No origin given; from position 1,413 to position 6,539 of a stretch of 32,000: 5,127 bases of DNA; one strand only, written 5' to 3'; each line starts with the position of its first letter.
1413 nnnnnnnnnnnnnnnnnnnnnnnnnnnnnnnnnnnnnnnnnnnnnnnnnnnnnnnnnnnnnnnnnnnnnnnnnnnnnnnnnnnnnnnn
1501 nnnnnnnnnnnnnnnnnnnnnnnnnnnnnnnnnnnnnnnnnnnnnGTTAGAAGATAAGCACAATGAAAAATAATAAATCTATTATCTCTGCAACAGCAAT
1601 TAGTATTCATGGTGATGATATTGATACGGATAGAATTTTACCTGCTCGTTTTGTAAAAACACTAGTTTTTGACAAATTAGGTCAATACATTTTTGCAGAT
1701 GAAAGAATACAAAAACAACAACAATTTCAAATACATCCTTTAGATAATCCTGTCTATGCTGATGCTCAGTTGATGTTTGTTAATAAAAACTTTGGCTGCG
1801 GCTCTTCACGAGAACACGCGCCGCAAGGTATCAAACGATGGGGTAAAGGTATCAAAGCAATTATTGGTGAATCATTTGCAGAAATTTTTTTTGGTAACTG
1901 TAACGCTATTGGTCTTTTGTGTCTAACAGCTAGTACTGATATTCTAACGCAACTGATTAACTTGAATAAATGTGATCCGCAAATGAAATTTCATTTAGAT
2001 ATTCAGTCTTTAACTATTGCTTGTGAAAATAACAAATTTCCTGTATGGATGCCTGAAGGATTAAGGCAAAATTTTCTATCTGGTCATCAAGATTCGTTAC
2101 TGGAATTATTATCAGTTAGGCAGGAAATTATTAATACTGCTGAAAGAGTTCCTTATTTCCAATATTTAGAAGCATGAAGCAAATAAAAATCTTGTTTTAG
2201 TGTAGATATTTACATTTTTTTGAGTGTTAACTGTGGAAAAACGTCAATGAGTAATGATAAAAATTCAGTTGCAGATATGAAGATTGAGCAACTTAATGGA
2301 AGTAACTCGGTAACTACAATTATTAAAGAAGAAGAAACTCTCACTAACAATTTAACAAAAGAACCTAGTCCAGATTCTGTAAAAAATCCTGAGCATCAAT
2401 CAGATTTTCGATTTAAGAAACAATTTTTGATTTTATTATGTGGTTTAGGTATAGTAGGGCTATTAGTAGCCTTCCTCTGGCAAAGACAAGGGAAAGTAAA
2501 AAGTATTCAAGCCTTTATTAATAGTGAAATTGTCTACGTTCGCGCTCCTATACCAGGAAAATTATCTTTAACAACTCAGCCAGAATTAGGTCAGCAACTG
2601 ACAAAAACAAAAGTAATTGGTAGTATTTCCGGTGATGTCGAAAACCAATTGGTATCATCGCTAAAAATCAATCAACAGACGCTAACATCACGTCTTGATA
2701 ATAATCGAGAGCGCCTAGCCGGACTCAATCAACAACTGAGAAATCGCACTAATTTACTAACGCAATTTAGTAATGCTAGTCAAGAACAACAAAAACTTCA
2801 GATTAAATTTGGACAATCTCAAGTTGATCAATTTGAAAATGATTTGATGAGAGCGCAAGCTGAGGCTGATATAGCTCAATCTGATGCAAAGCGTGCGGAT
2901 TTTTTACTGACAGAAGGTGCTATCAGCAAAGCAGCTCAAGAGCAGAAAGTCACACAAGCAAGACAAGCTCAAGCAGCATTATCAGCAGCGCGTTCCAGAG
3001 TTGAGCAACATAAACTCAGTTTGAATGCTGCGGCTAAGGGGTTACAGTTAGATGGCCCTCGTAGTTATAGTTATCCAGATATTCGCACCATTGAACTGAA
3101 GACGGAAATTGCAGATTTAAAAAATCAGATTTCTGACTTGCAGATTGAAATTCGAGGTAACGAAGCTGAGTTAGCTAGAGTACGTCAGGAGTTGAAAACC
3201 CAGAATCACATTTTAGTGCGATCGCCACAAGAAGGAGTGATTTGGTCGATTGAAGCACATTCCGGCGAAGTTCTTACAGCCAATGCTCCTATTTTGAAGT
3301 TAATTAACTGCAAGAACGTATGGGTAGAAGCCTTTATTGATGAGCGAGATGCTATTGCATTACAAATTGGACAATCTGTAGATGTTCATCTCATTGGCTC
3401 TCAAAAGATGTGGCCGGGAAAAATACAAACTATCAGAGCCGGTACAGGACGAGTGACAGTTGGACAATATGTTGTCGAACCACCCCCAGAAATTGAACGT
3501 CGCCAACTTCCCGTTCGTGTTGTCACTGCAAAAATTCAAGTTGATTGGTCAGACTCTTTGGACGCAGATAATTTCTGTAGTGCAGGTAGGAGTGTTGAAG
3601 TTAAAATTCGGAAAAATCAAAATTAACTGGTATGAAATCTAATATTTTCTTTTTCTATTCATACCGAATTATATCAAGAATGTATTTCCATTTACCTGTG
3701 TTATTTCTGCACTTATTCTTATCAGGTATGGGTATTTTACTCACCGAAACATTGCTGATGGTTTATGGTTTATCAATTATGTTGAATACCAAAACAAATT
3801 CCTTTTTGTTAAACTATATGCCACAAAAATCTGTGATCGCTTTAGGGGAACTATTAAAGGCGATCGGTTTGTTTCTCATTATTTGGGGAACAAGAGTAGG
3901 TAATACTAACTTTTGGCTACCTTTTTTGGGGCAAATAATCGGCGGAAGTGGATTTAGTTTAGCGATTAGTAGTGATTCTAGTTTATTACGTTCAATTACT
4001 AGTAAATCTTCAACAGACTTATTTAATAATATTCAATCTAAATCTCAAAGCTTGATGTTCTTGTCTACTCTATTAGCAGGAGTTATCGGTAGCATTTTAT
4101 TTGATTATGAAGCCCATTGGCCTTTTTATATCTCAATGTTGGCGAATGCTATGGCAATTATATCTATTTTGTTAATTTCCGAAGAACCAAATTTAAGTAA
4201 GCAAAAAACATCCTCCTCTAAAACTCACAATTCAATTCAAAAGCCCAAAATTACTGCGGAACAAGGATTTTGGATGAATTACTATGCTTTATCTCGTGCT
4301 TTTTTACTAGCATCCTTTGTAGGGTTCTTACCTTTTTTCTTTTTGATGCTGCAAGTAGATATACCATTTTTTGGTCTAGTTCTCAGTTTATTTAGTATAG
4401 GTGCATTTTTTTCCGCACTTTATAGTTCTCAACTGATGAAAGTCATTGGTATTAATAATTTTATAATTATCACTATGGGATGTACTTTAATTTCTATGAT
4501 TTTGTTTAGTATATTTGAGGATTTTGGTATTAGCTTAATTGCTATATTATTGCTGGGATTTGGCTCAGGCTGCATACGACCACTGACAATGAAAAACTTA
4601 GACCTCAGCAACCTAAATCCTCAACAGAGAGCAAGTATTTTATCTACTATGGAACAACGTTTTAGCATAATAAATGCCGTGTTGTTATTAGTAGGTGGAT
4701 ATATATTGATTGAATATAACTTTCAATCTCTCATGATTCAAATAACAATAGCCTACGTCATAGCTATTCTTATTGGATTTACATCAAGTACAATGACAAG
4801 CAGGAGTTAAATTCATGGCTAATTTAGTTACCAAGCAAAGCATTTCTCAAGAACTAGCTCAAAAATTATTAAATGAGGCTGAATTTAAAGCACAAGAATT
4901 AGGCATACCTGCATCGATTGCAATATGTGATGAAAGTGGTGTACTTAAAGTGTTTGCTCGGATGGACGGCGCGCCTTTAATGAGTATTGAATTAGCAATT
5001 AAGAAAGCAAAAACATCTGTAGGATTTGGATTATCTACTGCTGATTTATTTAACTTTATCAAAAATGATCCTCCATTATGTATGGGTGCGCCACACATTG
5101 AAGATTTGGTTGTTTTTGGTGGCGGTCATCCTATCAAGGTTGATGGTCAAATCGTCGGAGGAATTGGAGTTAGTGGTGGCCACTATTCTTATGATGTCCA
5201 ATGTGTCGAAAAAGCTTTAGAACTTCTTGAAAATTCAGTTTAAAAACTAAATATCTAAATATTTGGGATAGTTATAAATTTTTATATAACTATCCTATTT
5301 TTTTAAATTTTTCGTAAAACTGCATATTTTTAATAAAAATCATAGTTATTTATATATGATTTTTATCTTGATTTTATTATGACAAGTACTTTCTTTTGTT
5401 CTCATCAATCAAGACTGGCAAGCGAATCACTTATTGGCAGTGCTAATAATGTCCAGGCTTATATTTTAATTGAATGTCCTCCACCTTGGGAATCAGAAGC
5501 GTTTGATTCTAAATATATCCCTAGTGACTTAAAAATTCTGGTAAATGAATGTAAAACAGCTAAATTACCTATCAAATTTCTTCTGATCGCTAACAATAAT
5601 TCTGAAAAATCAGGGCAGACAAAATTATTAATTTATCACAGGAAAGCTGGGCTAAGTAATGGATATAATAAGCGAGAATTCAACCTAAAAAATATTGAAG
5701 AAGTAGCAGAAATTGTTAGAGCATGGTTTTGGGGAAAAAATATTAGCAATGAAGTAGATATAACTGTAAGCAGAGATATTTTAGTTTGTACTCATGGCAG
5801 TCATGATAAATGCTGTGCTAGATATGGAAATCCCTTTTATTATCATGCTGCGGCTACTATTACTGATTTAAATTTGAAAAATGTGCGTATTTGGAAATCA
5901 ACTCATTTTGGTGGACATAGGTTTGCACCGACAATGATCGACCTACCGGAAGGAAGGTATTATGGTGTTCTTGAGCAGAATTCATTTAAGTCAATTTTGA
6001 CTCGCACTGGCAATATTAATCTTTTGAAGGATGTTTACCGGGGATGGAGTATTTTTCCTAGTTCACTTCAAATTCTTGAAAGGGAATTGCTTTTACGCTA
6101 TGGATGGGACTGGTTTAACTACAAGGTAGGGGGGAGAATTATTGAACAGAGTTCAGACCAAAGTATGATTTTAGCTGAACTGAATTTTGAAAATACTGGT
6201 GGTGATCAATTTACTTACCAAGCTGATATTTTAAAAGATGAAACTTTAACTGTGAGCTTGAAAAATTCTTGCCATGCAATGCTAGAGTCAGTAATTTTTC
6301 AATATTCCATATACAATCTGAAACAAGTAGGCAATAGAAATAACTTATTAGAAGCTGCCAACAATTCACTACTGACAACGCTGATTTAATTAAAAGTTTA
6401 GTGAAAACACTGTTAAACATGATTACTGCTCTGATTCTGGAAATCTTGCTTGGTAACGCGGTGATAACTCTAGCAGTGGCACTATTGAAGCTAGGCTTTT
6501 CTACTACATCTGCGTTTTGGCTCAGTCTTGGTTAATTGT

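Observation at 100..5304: LeuC/LeuD-like isomerase pair in one operon with an HlyD-MFS export pair and a GlcG/DUF336 protein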

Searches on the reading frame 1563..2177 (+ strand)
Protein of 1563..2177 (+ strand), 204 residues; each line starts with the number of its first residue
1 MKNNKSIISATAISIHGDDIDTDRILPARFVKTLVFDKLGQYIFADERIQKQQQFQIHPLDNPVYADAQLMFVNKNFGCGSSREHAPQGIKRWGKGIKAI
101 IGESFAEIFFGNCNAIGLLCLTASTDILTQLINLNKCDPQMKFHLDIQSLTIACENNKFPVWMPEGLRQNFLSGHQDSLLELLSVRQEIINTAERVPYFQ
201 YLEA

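Call 3: search_protein_families(library=pfam, proteins=[window:1563-2177:+])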
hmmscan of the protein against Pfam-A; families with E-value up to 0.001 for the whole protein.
window:1563-2177:+ (204 aa): 1 family
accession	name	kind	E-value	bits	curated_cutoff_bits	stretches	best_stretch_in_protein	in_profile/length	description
PF00694.25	Aconitase_C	-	8.4e-17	62.2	22.8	1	16-124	15-129/131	Aconitase C-terminal domain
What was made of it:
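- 1563..2177 (+): LeuD-type small subunit (204 aa). Pfam Aconitase_C 8e-17 (call 3).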

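Call 4: search_protein_families(library=ncbifam, proteins=[window:1563-2177:+])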
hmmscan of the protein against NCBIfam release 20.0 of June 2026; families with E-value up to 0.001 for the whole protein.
window:1563-2177:+ (204 aa): 14 families
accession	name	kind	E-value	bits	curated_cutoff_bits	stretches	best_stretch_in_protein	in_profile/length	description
NF002458.0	PRK01641.1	subfamily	4e-46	157.1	167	1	8-199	7-196/202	3-isopropylmalate dehydratase small subunit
TIGR00171.1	leuD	equivalog_domain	2.7e-27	95.8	116.25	1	11-168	10-167/188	3-isopropylmalate dehydratase small subunit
TIGR02084.1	leud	equivalog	1.4e-21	76.8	245.85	1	14-123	4-101/156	3-isopropylmalate dehydratase small subunit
NF040604.2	HacB_Meth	equivalog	5.4e-21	75.1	230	1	13-173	7-149/159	homoaconitase small subunit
TIGR02087.1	LEUD_arch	subfamily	1.9e-20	73.2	108.95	1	16-128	6-108/157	LeuD/DmdB family oxidoreductase small subunit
NF040625.1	HacB2_Meth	equivalog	5.7e-19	68.2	230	1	16-125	11-108/161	homoaconitase small subunit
NF010629.0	PRK14023.1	equivalog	4e-17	62.5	229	1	16-135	7-114/166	homoaconitate hydratase small subunit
NF005558.0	PRK07229.1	equivalog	1.9e-08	33.4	612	1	8-123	470-578/647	aconitate hydratase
NF009520.0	PRK12881.1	subfamily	1.2e-06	26.6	905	1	70-134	765-827/893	aconitate hydratase AcnA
NF006757.0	PRK09277.1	subfamily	1.2e-06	26.6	686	1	70-134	760-822/888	aconitate hydratase AcnA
TIGR01342.1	acon_putative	hypoth_equivalog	2.6e-06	25.9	719.15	1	13-123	474-581/655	putative aconitate hydratase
TIGR01341.1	aconitase_1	equivalog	6.2e-05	20.9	945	1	72-125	753-804/876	aconitate hydratase AcnA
TIGR01340.1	aconitase_mito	equivalog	0.00022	19.7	825.35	1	72-126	627-679/745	aconitate hydratase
TIGR00139.1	h_aconitase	equivalog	0.0004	18.9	529.9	1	68-122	582-634/709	homoaconitase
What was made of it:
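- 1563..2177 (+): It falls below both NCBIfam LeuD cut-offs (157<167; 96<116) (call 4).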

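Call 8: find_encoding_contigs(protein=window:1563-2177:+, flank=10000, max_places=8)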
Protein window:1563-2177:+ (204 aa): no gene with exactly this product is on record in the collection.

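Call 36: search_solved_structures(query=window:1563-2174:+, max_evalue=0.00001, show_alignments=3)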
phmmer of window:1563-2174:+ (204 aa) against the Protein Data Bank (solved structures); distinct sequences matched with E-value up to 0.00001: 8.
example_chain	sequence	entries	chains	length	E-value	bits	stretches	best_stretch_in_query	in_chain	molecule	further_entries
3vba_A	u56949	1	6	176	2.9e-15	59.7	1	15-123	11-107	Isopropylmalate/citramalate isomerase small subunit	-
3q3w_A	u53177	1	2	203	4.6e-15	59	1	12-139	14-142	3-isopropylmalate dehydratase small subunit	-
2hcu_A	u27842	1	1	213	7.8e-15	58.3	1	6-138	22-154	3-isopropylmalate dehydratase small subunit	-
2pkp_A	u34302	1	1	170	1.2e-14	57.6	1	16-173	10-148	Homoaconitase small subunit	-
3h5h_A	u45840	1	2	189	8.2e-12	48.4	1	12-182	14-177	3-isopropylmalate dehydratase small subunit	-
3h5j_A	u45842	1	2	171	3.2e-11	46.5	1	12-155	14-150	3-isopropylmalate dehydratase small subunit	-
3h5e_A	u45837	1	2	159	4.5e-11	46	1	12-153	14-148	3-isopropylmalate dehydratase small subunit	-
1v7l_A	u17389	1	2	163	3.7e-09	39.7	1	15-128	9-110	3-isopropylmalate dehydratase small subunit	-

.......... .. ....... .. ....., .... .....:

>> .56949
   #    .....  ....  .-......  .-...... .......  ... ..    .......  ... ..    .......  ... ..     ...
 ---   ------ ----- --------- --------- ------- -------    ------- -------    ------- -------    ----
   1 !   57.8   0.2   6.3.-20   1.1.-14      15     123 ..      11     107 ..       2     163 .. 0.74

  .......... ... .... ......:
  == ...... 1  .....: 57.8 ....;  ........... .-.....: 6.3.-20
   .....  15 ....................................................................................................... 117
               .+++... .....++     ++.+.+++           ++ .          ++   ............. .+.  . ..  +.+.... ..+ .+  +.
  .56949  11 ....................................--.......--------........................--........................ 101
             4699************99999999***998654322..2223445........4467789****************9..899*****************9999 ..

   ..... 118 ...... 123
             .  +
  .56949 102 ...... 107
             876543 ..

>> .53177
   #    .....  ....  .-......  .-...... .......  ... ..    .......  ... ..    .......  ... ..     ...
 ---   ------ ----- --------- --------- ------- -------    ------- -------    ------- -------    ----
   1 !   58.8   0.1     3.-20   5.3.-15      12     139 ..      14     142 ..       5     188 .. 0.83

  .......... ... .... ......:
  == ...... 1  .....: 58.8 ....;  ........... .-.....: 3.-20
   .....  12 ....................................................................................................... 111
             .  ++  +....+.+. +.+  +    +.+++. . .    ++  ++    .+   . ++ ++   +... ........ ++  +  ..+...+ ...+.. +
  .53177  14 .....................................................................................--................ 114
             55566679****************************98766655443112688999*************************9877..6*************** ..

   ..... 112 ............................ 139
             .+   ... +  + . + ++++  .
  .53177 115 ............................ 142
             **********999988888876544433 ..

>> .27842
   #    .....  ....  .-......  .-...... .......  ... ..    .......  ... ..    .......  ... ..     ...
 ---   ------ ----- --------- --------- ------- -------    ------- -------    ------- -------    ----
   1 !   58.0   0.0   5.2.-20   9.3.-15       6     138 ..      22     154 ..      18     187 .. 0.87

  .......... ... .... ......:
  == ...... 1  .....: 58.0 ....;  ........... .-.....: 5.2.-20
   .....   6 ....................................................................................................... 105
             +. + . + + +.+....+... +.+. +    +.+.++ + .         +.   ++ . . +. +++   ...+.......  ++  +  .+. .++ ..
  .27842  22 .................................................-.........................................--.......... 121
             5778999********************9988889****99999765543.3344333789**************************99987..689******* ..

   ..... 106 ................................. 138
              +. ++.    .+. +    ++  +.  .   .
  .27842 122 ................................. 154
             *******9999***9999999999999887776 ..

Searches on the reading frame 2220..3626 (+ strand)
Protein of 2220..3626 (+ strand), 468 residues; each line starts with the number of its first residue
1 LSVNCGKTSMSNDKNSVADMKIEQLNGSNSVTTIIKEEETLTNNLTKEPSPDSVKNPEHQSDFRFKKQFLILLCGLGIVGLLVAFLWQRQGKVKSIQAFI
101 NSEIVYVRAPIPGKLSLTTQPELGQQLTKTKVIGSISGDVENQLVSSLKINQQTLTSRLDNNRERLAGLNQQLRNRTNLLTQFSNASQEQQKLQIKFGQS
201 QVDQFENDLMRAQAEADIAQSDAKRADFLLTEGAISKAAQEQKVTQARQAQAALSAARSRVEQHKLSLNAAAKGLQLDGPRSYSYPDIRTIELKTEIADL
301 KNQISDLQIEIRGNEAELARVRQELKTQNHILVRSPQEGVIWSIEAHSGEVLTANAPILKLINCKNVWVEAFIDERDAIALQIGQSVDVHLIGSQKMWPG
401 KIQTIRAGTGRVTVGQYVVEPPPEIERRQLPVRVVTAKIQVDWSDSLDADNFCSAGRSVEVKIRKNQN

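Call 3: search_protein_families(library=pfam, proteins=[window:2220-3626:+])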
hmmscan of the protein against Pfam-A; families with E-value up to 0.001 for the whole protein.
window:2220-3626:+ (468 aa): 2 families
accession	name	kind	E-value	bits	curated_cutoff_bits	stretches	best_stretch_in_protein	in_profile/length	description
PF13437.12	HlyD_3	-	4.1e-15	56.8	22.2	1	333-411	2-82/106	HlyD family secretion protein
PF16576.10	HlyD_D23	-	5e-12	46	30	1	314-406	92-185/214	Barrel-sandwich domain of CusB or HlyD membrane-fusion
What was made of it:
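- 2247..3626 (+): HlyD/EmrA-type membrane-fusion (periplasmic adaptor) protein; an alternative TTG start lies at 2220. HlyD_3 4e-15 and HlyD_D23 5e-12 (call 3).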

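Call 4: search_protein_families(library=ncbifam, proteins=[window:2220-3626:+])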
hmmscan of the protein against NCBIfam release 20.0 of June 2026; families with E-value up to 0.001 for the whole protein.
window:2220-3626:+ (468 aa): 15 families
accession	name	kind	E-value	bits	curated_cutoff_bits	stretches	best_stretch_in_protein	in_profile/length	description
TIGR00998.1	8a0101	subfamily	3.4e-18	65.7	390.8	1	131-412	44-288/334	EmrA/EmrK family multidrug efflux transporter periplasmic adaptor subunit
NF007785.0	PRK10476.1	equivalog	6.1e-17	61.5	376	1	309-435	190-313/347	multidrug transporter subunit MdtN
TIGR00999.1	8a0102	subfamily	4e-14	52.4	319.3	1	293-411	56-173/271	CzcB/NccB family metal efflux transporter periplasmic adaptor subunit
NF002939.0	PRK03598.1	equivalog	9.8e-14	51.2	393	2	303-403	180-278/332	secretion protein HlyD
TIGR01730.1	RND_mfp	subfamily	7.9e-12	44.8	94.9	1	296-405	103-210/322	efflux RND transporter periplasmic adaptor subunit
TIGR02971.1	heterocyst_DevB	subfamily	1.4e-11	44.4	129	1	150-454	38-320/327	ABC exporter membrane fusion protein, DevB family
NF000272.2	OqxA_adapt_sub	exception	3.1e-07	29.7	835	1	200-280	105-185/391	multidrug efflux RND transporter periplasmic adaptor subunit OqxA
NF011604.1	PRK15030.1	equivalog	3.3e-07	29.6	765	1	199-269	102-172/397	multidrug efflux RND transporter periplasmic adaptor subunit AcrA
TIGR01843.1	type_I_hlyD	subfamily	8.1e-07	28.4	208.65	1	298-391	241-333/422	HlyD family type I secretion periplasmic adaptor subunit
NF007850.1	PRK10559.1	equivalog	1.2e-06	27.9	400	1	315-409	135-226/303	p-hydroxybenzoic acid efflux pump subunit AaeA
NF011715.0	PRK15136.1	equivalog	1.6e-06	27.1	563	1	320-411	205-298/390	multidrug efflux MFS transporter periplasmic adaptor subunit EmrA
TIGR03794.1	NHLM_micro_HlyD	equivalog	1.1e-05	24.5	156.2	1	149-366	88-288/421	NHLP bacteriocin system secretion protein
NF008606.0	PRK11578.1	equivalog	1.7e-05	24.1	342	1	293-406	149-263/371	macrolide transporter subunit MacA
NF045904.1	RND-peri-MexE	equivalog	0.00022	20.3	714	1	199-270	100-171/390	multidrug efflux RND transporter periplasmic adaptor subunit MexE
NF007132.1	PRK09578.1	equivalog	0.00053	18.8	512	1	203-272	106-175/396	MexX/AxyX family multidrug efflux RND transporter periplasmic adaptor subunit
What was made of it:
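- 2247..3626 (+): The EmrA/EmrK subfamily is the best NCBIfam hit (call 4).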

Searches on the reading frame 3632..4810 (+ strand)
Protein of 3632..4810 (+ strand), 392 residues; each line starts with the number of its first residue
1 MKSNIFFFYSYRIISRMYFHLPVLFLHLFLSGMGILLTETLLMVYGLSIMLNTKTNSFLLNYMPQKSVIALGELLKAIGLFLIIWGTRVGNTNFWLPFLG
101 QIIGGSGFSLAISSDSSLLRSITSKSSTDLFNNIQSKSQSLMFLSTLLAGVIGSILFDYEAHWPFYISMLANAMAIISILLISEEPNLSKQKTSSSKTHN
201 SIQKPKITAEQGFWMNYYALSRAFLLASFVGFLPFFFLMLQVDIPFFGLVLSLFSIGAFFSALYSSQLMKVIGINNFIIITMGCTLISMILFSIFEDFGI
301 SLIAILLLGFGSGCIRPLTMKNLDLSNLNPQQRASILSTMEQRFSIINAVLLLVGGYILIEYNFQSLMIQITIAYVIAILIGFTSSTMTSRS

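Call 3: search_protein_families(library=pfam, proteins=[window:3632-4810:+])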
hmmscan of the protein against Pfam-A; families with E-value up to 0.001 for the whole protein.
window:3632-4810:+ (392 aa): 1 family
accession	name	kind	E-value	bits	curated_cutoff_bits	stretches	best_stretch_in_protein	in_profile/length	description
PF07690.21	MFS_1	-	1.7e-20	73.7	33.4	2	58-320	54-316/347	Major Facilitator Superfamily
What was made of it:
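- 3632..4810 (+): MFS transporter (392 aa, about 11-12 predicted TM segments), paired with the adaptor. MFS_1 2e-20 (call 3).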

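Call 4: search_protein_families(library=ncbifam, proteins=[window:3632-4810:+])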
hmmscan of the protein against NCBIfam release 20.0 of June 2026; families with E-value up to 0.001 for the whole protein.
window:3632-4810:+ (392 aa): 2 families
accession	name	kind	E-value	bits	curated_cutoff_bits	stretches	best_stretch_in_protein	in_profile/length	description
TIGR00896.1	CynX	subfamily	2.9e-07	29.9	406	1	138-348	128-334/355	CynX/NimT family MFS transporter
NF012174.0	tet_MFS_A_B_C_D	equivalog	9.6e-07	27.9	475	1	95-314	94-313/382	Tet(A)/Tet(B)/Tet(C) family tetracycline efflux MFS transporter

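Call 19: find_related_loci(query=A2, collection=genome_contigs, flank=10000)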
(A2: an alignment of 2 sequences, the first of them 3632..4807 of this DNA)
Query A2 (392 aa) in genome_contigs; peptide patterns used: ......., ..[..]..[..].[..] (x = any residue, [..] = any of these).
32 stretches matched a pattern, but none encodes a relative of the query by tblastn (E <= 1e-3).

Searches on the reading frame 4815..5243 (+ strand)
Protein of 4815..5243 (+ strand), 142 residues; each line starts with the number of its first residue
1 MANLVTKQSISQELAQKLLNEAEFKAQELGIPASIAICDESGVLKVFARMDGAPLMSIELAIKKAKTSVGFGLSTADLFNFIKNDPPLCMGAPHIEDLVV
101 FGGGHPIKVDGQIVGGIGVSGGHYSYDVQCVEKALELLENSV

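Call 3: search_protein_families(library=pfam, proteins=[window:4815-5243:+])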
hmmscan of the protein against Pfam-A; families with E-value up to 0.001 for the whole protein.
window:4815-5243:+ (142 aa): 1 family
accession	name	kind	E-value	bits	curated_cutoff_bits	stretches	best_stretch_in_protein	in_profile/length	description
PF03928.20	HbpS-like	-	4.7e-35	120.8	25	1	10-136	1-128/128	Haem degrading protein HbpS-like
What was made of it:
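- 4815..5243 (+): GlcG/HbpS-like (PF03928) protein, the last gene of the operon; not conserved with the cluster. HbpS-like 5e-35 (call 3).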

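Call 4: search_protein_families(library=ncbifam, proteins=[window:4815-5243:+])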
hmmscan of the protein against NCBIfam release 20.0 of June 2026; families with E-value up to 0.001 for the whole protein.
window:4815-5243:+ (142 aa): 1 family
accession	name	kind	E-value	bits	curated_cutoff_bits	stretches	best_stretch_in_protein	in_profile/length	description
NF007275.0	PRK09732.1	equivalog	5.6e-13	48.9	246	1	6-134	3-128/134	hypothetical protein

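Call 9: find_encoding_contigs(protein=window:4815-5243:+, flank=10000, max_places=8)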
Protein window:4815-5243:+ (142 aa): no gene with exactly this product is on record in the collection.

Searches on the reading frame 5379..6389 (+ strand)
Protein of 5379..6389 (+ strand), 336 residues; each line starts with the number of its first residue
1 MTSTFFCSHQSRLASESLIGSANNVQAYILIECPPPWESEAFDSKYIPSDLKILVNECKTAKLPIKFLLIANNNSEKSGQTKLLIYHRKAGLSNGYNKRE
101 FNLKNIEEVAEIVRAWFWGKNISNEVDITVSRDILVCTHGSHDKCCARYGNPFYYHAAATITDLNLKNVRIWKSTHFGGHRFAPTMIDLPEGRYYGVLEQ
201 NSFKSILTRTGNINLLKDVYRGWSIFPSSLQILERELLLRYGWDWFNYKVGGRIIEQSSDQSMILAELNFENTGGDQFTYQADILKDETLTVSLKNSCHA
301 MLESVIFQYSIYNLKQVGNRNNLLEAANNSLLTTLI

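Call 3: search_protein_families(library=pfam, proteins=[window:5379-6389:+])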
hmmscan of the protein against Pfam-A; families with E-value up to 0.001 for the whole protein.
window:5379-6389:+ (336 aa): 1 family
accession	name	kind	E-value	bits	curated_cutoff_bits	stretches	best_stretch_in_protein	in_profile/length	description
PF06999.17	Suc_Fer-like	-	9.8e-32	111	34.9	1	18-222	1-191/191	Sucrase/ferredoxin-like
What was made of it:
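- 5379..6389 (+): Suc_Fer-like thioredoxin-like [2Fe-2S] protein (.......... ... HFGGH); a possible accessory redox partner and the last gene of the low-GC block. PF06999 1e-31 (call 3).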

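Call 4: search_protein_families(library=ncbifam, proteins=[window:5379-6389:+])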
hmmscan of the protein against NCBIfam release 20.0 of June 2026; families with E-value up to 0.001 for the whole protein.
window:5379-6389:+ (336 aa): 0 families
